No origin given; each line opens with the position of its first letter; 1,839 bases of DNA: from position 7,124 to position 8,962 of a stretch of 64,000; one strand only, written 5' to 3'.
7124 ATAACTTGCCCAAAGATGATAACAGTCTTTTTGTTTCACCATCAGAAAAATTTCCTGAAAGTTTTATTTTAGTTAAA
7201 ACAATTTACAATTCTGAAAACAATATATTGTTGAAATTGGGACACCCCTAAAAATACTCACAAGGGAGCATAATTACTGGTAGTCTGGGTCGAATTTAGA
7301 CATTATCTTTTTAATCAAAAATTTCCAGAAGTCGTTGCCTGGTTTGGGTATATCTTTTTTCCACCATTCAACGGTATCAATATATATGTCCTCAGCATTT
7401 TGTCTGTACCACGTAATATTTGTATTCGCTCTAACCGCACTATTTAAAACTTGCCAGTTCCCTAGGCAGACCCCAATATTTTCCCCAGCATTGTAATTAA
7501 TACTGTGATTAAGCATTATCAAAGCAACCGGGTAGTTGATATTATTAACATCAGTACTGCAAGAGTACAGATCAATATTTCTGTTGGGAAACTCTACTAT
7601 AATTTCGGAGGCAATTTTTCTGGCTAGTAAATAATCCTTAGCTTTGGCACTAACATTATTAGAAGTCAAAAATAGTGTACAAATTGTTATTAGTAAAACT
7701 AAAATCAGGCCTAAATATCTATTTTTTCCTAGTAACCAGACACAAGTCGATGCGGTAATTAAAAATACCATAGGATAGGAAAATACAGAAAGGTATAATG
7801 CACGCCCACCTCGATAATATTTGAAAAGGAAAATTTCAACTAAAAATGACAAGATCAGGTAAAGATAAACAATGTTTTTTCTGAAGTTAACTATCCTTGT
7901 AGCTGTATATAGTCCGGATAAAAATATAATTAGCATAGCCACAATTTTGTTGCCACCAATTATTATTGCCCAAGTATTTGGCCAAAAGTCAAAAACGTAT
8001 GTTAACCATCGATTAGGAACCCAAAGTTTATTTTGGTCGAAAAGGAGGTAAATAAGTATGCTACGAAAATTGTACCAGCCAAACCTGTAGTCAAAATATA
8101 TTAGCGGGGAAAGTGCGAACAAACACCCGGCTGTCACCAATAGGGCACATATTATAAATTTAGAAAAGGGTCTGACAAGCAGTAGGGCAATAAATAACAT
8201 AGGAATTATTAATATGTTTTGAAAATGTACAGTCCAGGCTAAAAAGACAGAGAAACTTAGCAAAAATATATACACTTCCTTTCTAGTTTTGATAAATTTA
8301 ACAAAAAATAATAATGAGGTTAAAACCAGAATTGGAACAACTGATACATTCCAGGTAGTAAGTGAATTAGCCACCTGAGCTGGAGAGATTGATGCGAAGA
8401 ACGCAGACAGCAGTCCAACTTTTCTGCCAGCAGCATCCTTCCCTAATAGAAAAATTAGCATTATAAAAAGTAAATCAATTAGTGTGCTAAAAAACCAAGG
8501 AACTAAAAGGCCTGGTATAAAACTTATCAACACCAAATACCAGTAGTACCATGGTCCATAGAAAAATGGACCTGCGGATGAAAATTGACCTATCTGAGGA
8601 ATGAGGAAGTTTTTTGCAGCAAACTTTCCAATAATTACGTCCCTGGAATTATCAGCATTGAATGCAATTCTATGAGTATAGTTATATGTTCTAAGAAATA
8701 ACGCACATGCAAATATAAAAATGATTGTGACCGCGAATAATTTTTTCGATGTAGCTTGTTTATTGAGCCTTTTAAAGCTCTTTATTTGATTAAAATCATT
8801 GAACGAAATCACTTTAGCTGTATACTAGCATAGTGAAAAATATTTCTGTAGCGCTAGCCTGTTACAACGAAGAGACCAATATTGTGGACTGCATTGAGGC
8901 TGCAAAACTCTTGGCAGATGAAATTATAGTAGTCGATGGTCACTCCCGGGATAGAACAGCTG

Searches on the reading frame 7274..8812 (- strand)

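Call 40: search_protein_families(library=pfam, proteins=[window:7274-8812:-], max_evalue=0.0001)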
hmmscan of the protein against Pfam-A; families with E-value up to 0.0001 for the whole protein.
window:7274-8812:- (512 aa): 0 families

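Call 54: search_protein_families(library=pfam, proteins=[window:7274-8812:-], max_evalue=0.05)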
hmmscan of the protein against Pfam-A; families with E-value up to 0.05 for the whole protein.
window:7274-8812:- (512 aa): 1 family
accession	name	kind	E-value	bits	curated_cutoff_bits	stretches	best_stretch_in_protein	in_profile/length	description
PF13231.12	PMT_2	-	0.00064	20.4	26.1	1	101-239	20-159/160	Dolichyl-phosphate-mannose-protein mannosyltransferase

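Call 87: search_protein_families(library=ncbifam, proteins=[window:7274-8812:-], max_evalue=0.001)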
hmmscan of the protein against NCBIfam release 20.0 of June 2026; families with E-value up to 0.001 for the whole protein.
window:7274-8812:- (512 aa): 1 family
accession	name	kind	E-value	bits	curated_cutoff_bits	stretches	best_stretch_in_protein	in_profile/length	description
TIGR04154.1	archaeo_STT3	subfamily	0.00074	18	450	1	107-150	100-144/831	oligosaccharyl transferase, archaeosortase A system-associated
